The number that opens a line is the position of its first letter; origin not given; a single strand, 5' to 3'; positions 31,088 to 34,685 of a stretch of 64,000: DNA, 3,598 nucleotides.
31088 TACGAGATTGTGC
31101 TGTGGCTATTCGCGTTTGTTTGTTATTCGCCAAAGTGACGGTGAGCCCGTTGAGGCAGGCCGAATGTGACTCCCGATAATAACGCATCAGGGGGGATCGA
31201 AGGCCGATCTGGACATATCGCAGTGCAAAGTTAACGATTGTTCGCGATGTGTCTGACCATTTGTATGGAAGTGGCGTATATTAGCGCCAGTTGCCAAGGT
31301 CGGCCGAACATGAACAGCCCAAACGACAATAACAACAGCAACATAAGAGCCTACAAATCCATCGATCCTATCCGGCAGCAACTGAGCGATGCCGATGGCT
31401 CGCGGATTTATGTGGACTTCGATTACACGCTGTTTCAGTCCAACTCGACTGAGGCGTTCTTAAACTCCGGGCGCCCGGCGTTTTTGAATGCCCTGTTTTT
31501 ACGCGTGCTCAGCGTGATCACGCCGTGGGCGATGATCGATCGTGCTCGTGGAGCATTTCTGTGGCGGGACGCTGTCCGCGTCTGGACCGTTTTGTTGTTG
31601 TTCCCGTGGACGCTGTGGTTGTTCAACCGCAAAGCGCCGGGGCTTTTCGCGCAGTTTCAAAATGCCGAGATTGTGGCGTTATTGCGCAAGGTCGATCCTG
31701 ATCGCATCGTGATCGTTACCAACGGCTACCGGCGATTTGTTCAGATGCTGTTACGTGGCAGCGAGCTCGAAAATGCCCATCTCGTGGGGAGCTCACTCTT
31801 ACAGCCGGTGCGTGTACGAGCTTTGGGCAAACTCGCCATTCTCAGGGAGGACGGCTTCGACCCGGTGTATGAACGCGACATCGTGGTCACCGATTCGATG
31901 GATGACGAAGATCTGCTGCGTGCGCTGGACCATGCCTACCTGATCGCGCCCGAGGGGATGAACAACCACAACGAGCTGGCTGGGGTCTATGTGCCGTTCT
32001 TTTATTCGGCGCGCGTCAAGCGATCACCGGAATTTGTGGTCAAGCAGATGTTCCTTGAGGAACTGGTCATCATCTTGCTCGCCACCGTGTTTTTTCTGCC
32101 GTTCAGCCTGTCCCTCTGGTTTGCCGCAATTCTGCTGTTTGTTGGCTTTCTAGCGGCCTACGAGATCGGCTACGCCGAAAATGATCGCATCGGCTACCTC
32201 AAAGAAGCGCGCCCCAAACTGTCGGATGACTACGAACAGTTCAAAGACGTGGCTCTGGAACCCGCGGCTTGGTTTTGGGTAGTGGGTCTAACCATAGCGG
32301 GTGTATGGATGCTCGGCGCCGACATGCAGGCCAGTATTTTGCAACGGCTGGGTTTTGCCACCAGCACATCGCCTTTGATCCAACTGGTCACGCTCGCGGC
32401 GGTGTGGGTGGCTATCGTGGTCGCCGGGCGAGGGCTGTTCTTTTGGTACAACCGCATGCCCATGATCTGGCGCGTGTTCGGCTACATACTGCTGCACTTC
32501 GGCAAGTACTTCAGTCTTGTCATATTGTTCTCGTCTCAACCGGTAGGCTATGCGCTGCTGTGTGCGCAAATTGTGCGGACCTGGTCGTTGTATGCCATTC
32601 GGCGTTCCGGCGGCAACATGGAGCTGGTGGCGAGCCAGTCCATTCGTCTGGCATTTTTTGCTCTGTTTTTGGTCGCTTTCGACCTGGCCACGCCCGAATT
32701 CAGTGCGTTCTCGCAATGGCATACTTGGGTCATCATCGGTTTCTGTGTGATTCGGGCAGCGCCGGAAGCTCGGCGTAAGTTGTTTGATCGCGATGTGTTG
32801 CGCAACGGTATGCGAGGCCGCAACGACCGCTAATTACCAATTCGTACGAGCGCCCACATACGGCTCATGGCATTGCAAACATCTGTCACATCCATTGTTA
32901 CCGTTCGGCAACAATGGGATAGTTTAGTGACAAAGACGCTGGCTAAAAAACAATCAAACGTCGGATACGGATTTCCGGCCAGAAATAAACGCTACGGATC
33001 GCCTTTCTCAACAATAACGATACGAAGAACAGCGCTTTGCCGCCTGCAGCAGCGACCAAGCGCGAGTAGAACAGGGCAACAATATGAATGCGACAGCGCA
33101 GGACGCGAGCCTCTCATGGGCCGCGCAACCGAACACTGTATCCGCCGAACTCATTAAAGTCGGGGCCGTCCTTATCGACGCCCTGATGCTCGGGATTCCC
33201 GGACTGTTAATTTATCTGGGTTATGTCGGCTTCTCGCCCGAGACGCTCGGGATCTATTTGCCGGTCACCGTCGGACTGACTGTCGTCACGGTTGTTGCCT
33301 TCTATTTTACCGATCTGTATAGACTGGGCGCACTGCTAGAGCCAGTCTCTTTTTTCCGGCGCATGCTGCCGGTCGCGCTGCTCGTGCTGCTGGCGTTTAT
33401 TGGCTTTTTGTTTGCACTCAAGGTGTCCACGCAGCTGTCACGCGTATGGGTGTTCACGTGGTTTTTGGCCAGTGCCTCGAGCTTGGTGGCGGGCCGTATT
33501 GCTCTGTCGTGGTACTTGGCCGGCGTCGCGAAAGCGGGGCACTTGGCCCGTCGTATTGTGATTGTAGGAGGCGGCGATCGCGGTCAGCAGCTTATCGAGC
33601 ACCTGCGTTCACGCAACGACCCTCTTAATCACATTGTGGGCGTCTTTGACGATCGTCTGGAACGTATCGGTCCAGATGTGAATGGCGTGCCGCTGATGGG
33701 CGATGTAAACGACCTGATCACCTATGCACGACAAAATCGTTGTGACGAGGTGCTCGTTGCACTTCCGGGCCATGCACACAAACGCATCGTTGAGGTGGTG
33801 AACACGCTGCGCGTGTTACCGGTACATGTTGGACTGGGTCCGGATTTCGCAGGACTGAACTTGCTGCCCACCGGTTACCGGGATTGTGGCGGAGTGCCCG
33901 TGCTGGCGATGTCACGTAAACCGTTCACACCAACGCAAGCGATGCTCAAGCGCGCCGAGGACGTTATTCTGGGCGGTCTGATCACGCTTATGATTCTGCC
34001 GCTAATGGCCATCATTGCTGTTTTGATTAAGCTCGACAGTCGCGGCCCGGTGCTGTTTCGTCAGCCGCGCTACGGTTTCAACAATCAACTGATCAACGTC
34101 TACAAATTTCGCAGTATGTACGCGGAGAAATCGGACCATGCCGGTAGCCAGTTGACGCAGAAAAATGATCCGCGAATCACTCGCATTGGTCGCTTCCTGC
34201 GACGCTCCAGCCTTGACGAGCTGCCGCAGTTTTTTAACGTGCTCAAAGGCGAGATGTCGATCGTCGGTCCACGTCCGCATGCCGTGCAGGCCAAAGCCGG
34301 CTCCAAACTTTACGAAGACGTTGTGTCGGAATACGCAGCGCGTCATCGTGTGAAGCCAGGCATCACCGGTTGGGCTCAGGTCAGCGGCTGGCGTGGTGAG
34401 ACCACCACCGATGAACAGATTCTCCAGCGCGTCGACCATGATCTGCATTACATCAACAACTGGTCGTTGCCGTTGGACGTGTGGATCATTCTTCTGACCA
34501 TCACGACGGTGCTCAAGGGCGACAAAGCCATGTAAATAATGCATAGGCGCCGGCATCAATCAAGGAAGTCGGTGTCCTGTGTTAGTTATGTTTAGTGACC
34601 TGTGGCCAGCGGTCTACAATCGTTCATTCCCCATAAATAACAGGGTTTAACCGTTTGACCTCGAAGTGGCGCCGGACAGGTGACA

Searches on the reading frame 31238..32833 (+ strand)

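Call 35: search_protein_families(library=pfam, proteins=[window:31238-32833:+], max_evalue=0.001)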
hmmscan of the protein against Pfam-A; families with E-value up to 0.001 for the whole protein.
window:31238-32833:+ (531 aa): 1 family
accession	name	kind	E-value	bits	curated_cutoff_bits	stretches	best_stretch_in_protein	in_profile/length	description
PF12710.13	HAD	-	8.8e-06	26.7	27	1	60-228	4-189/189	haloacid dehalogenase-like hydrolase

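Call 100: search_protein_families(library=ncbifam, proteins=[window:31238-32833:+], max_evalue=0.00001)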
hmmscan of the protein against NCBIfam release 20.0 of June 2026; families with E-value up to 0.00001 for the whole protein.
window:31238-32833:+ (531 aa): 0 families

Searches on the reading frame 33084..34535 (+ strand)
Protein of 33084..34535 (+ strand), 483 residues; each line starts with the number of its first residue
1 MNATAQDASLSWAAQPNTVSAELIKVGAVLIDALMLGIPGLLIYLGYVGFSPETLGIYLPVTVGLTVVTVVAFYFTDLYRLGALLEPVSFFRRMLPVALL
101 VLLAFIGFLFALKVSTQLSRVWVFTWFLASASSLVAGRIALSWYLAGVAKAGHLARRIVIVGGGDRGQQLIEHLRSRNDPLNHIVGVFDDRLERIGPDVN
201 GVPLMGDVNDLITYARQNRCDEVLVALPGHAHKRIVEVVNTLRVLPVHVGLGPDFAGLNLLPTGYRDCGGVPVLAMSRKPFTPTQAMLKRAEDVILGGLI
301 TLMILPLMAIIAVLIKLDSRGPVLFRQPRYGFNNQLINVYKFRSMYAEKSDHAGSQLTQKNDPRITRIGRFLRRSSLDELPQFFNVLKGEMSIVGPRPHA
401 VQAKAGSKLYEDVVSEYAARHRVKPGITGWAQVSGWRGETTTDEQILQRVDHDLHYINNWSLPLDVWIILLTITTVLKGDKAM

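Call 35: search_protein_families(library=pfam, proteins=[window:33084-34535:+], max_evalue=0.001)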
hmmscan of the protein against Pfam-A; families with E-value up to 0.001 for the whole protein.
window:33084-34535:+ (483 aa): 3 families
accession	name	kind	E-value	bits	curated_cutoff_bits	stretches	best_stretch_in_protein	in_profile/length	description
PF02397.22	Bac_transf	-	2.1e-66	223.3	27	1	289-478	1-179/179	Bacterial sugar transferase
PF13727.12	CoA_binding_3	-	1.2e-35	123.5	25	1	76-251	3-173/175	CoA-binding domain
PF01408.29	GFO_IDH_MocA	-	0.00059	20.9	24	1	157-237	2-80/120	Oxidoreductase family, NAD-binding Rossmann fold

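Call 100: search_protein_families(library=ncbifam, proteins=[window:33084-34535:+], max_evalue=0.00001)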
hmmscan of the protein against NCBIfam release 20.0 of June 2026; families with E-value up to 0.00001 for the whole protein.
window:33084-34535:+ (483 aa): 11 families
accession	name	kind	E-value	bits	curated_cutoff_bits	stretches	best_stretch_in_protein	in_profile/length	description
TIGR03023.1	WcaJ_sugtrans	equivalog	1.8e-142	475.8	410.75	1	32-482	3-452/453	undecaprenyl-phosphate glucose phosphotransferase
TIGR03025.1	EPS_sugtrans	subfamily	5.9e-136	454.2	295.55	1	31-482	2-444/445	exopolysaccharide biosynthesis polyprenyl glycosylphosphotransferase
NF050817.1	PolSacchBiosHfsE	equivalog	6.3e-98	328.5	750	1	64-481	53-463/467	polysaccharide biosynthesis protein HfsE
NF007518.0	PRK10124.1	equivalog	3e-97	326.3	684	1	65-474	56-455/464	undecaprenyl-phosphate glucose phosphotransferase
TIGR03022.1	WbaP_sugtrans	subfamily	1.1e-82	278.7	403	1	65-482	38-455/456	undecaprenyl-phosphate galactose phosphotransferase WbaP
TIGR03013.1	EpsB_2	subfamily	2.3e-65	221.4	393.35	2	285-479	251-439/443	TIGR03013 family XrtA/PEP-CTERM system glycosyltransferase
NF041877.1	EPS_EpsZ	equivalog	3.7e-45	154.4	800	1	155-482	134-458/459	exopolysaccharide biosynthesis polyisoprenyl-phosphate hexose-1-phosphate transferase EpsZ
NF052601.1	undeca_RfbP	equivalog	3.6e-44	150.8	330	1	284-477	40-236/244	undecaprenyl-phosphate galactose phosphotransferase family protein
NF011751.0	PRK15204.1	equivalog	1.6e-37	129.2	907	1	100-482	94-475/476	undecaprenyl-phosphate galactose phosphotransferase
NF045514.1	glycotran_HepC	equivalog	8.7e-23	80.7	140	1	282-401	110-214/220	heterocyst development glycosyltransferase HepC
TIGR03570.1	NeuD_NnaD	subfamily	8.2e-06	25.5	160.8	0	157-233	1-72/202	NeuD/PglB/VioB family sugar acetyltransferase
